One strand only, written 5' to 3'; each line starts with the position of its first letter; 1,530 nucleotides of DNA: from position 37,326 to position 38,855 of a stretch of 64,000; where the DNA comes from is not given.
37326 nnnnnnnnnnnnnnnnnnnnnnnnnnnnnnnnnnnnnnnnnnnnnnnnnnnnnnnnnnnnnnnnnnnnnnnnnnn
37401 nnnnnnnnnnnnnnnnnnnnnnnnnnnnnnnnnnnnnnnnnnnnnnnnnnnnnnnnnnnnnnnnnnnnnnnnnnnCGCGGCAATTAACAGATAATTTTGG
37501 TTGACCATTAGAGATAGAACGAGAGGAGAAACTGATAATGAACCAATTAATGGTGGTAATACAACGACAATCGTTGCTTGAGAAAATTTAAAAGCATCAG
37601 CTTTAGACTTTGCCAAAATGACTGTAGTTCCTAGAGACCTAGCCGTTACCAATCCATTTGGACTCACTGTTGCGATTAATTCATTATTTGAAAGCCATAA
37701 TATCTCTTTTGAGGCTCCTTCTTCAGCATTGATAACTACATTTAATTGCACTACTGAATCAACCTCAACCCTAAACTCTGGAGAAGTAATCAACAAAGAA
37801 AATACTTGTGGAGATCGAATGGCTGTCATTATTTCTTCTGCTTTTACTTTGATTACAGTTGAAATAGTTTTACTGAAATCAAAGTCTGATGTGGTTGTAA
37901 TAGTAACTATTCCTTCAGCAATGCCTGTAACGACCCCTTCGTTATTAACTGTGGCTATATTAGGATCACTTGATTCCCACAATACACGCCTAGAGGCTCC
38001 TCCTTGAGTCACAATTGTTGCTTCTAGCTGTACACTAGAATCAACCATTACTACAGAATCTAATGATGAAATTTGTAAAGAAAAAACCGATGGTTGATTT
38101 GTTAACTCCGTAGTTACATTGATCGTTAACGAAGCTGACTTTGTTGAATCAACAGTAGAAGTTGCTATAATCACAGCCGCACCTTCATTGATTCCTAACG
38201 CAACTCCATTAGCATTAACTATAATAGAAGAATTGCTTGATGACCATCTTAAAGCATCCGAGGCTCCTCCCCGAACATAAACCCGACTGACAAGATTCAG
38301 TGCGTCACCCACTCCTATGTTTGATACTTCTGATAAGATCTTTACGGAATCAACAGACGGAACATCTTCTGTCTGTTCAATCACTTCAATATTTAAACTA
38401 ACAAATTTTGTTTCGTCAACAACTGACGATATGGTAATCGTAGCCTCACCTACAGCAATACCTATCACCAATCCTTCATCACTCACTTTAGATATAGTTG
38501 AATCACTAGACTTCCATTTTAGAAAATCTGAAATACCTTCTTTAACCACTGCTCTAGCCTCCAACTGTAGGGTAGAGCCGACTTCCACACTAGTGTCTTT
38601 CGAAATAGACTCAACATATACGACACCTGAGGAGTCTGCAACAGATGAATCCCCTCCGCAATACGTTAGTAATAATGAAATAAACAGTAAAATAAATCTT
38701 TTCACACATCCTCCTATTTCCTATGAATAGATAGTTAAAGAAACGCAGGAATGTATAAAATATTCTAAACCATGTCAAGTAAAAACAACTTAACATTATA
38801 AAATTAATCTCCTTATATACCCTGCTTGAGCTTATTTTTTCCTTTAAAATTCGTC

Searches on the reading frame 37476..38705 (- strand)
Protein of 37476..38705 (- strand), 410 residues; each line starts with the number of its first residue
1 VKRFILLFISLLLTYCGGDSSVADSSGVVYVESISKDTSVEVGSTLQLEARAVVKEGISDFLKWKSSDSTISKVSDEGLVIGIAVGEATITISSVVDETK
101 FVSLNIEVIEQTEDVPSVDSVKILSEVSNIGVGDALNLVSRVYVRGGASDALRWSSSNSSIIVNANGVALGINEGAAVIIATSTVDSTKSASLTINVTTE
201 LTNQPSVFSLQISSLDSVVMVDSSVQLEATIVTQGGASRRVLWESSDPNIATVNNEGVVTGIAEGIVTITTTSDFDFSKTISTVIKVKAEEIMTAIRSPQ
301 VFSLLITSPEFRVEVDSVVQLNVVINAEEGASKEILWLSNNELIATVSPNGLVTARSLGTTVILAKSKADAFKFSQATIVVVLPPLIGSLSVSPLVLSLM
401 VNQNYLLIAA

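Call 75: find_homologous_proteins(query=window:37476-38705:-, max_evalue=1e-10)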
Query window:37476-38705:- (410 aa): 124 proteins with E <= 1e-10 among 8000 candidates; the best 120 are listed.
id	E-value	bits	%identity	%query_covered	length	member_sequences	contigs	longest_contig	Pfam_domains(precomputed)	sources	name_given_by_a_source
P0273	5.7e-68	248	35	99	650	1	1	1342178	PF26182.1,PF22359.3,PF02368.25,PF26918.1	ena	-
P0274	5.3e-45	172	31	100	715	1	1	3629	PF25354.2,PF16640.12,PF22359.3,PF02368.25,PF17790.8,PF26918.1,PF21764.4,PF26182.1,PF13927.13,PF21461.4,PF26015.1,PF14816.12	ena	-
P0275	4.8e-38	149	28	87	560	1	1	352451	PF21764.4,PF26182.1,PF21461.4,PF22359.3,PF02368.25,PF20578.5,PF26918.1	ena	-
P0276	2.3e-37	147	37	76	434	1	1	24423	PF26182.1,PF13927.13,PF02368.25,PF26918.1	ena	-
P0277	1.2e-34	138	29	85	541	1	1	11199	PF21764.4,PF26182.1,PF21461.4,PF22359.3,PF02368.25,PF26918.1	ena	-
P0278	5.6e-33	133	32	83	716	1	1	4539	PF26182.1,PF02369.23,PF22359.3,PF02368.25,PF26918.1,PF09134.17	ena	-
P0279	2.1e-32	131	28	79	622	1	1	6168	PF21764.4,PF26182.1,PF21461.4,PF22359.3,PF02368.25,PF20578.5,PF26918.1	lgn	-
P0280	2.4e-31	127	26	91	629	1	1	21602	PF21764.4,PF26182.1,PF13927.13,PF21461.4,PF22359.3,PF02368.25,PF20578.5,PF26918.1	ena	-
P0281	4.8e-31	126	28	94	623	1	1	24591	PF21764.4,PF26182.1,PF21461.4,PF22359.3,PF02368.25,PF26918.1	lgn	-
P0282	2.9e-30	124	28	94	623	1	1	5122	PF21764.4,PF26182.1,PF21461.4,PF22359.3,PF02368.25,PF20578.5,PF26918.1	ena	-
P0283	5.5e-30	123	27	79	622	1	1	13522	PF21764.4,PF26182.1,PF21461.4,PF22359.3,PF02368.25,PF26918.1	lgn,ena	-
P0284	8.6e-30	122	27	79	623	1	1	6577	PF21764.4,PF26182.1,PF21461.4,PF22359.3,PF02368.25,PF26918.1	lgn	-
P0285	8.6e-30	122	28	79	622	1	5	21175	PF21764.4,PF26182.1,PF21461.4,PF22359.3,PF02368.25,PF26918.1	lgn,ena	-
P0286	1.0e-29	122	28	94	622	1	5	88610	PF21764.4,PF26182.1,PF21461.4,PF22359.3,PF02368.25,PF26918.1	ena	-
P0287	1.1e-29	122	30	77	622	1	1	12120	PF21764.4,PF26182.1,PF21461.4,PF22359.3,PF02368.25,PF20578.5,PF26918.1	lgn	-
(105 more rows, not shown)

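Call 76: find_encoding_contigs(protein=P0273, flank=10000, max_places=2)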
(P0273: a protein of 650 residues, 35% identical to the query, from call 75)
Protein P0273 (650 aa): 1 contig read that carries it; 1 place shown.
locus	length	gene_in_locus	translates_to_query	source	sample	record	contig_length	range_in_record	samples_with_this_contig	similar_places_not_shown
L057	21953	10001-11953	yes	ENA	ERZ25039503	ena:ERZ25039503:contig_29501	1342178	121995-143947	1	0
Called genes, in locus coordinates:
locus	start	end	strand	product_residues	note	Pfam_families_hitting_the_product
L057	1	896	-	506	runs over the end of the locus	-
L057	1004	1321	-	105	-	-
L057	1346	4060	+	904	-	PF00069:Pkinase, PF03109:ABC1 (faint), PF07714:PK_Tyr_Ser-Thr, PF26550:Tricorn_2nd (faint), PF26549:Tricorn_N, PF07676:PD40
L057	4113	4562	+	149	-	-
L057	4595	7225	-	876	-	PF00069:Pkinase, PF07714:PK_Tyr_Ser-Thr (weak), PF00515:TPR_1 (faint), PF07719:TPR_2 (faint)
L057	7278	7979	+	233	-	-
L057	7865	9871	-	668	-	PF08327:AHSA1, PF00903:Glyoxalase, PF18029:Glyoxalase_6 (weak)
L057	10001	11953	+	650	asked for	PF02368:Big_2, PF22359:Big-like (faint), PF26182:Ig_NUP210_5th (weak), PF02368:Big_2, PF26182:Ig_NUP210_5th (weak), PF02368:Big_2, PF26182:Ig_NUP210_5th (weak), PF02368:Big_2, +1 more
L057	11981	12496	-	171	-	-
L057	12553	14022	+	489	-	PF04389:Peptidase_M28, PF01546:Peptidase_M20 (weak)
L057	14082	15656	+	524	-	PF07719:TPR_2 (faint), PF13428:TPR_14 (faint), PF14559:TPR_19 (faint)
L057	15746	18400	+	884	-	PF00069:Pkinase, PF07714:PK_Tyr_Ser-Thr, PF03109:ABC1 (weak), PF02368:Big_2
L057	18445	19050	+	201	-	-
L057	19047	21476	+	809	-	PF02368:Big_2, PF25354:Ig_NUP210_16th (faint), PF22359:Big-like (weak), PF26182:Ig_NUP210_5th (faint), PF26918:Ig_Eae (faint), PF02369:Big_1 (faint), PF02368:Big_2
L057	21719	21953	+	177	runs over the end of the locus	PF20620:DUF6805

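Call 77: find_encoding_contigs(protein=P0275, flank=8000, max_places=2)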
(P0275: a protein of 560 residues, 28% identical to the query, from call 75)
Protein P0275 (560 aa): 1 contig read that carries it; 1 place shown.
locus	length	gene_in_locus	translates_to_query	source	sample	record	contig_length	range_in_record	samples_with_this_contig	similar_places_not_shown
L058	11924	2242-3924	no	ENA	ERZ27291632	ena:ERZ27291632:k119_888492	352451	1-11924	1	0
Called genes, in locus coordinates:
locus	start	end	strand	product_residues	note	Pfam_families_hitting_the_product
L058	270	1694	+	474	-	PF02368:Big_2, PF22359:Big-like (weak), PF26182:Ig_NUP210_5th (weak), PF26918:Ig_Eae (weak), PF02368:Big_2, PF26182:Ig_NUP210_5th (weak), PF02368:Big_2, PF02368:Big_2, +5 more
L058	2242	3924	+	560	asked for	PF02368:Big_2, PF20578:aBig_2 (faint), PF02368:Big_2, PF26182:Ig_NUP210_5th (weak), PF02368:Big_2, PF26182:Ig_NUP210_5th (weak), PF02368:Big_2, PF22359:Big-like (weak), +3 more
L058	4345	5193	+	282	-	PF09588:YqaJ (weak)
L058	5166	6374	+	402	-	PF22025:ThiI_fer, PF02926:THUMP, PF02568:ThiI, PF06508:QueC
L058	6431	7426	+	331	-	PF01368:DHH, PF02272:DHHA1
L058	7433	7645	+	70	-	-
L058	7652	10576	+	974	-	PF02811:PHP, PF07733:DNA_pol3_alpha, PF17657:DNA_pol3_finger, PF14579:HHH_6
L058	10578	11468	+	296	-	PF02739:5_3_exonuc_N, PF01367:5_3_exonuc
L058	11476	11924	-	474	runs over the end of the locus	PF12838:Fer4_7 (weak), PF00037:Fer4, PF12797:Fer4_2 (weak), PF12837:Fer4_6, PF13237:Fer4_10 (weak), PF13484:Fer4_16 (weak), PF12838:Fer4_7 (weak), PF02906:Fe_hyd_lg_C, +5 more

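Call 78: find_encoding_contigs(protein=P0276, flank=8000, max_places=2)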
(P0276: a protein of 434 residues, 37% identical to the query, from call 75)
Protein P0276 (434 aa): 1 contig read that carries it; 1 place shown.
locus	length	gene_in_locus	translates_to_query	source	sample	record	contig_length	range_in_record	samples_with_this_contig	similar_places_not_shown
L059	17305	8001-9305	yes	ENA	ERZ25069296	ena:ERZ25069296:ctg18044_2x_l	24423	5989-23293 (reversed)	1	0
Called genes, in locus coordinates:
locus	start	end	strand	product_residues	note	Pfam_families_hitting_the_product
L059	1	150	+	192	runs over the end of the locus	PF02368:Big_2, PF26182:Ig_NUP210_5th (faint), PF02368:Big_2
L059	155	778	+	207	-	PF02368:Big_2, PF26182:Ig_NUP210_5th (faint), PF26918:Ig_Eae (faint), PF02368:Big_2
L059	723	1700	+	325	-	PF26182:Ig_NUP210_5th (faint), PF26918:Ig_Eae (faint), PF02368:Big_2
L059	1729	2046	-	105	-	-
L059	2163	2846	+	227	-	PF02368:Big_2, PF26182:Ig_NUP210_5th (faint), PF26918:Ig_Eae (faint), PF02368:Big_2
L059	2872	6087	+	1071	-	PF02368:Big_2, PF26182:Ig_NUP210_5th (faint), PF02368:Big_2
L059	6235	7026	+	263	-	-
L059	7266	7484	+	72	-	-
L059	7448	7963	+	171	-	PF26182:Ig_NUP210_5th (faint), PF02368:Big_2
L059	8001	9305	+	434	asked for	PF13927:Ig_3 (faint), PF02368:Big_2, PF26182:Ig_NUP210_5th (weak), PF02368:Big_2, PF26182:Ig_NUP210_5th (weak), PF26918:Ig_Eae (weak)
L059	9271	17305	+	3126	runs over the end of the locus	PF02368:Big_2 (weak), PF17892:Cadherin_5 (faint), PF17963:Big_9 (faint), PF02368:Big_2, PF16656:Pur_ac_phosph_N (faint), PF00754:F5_F8_type_C (faint)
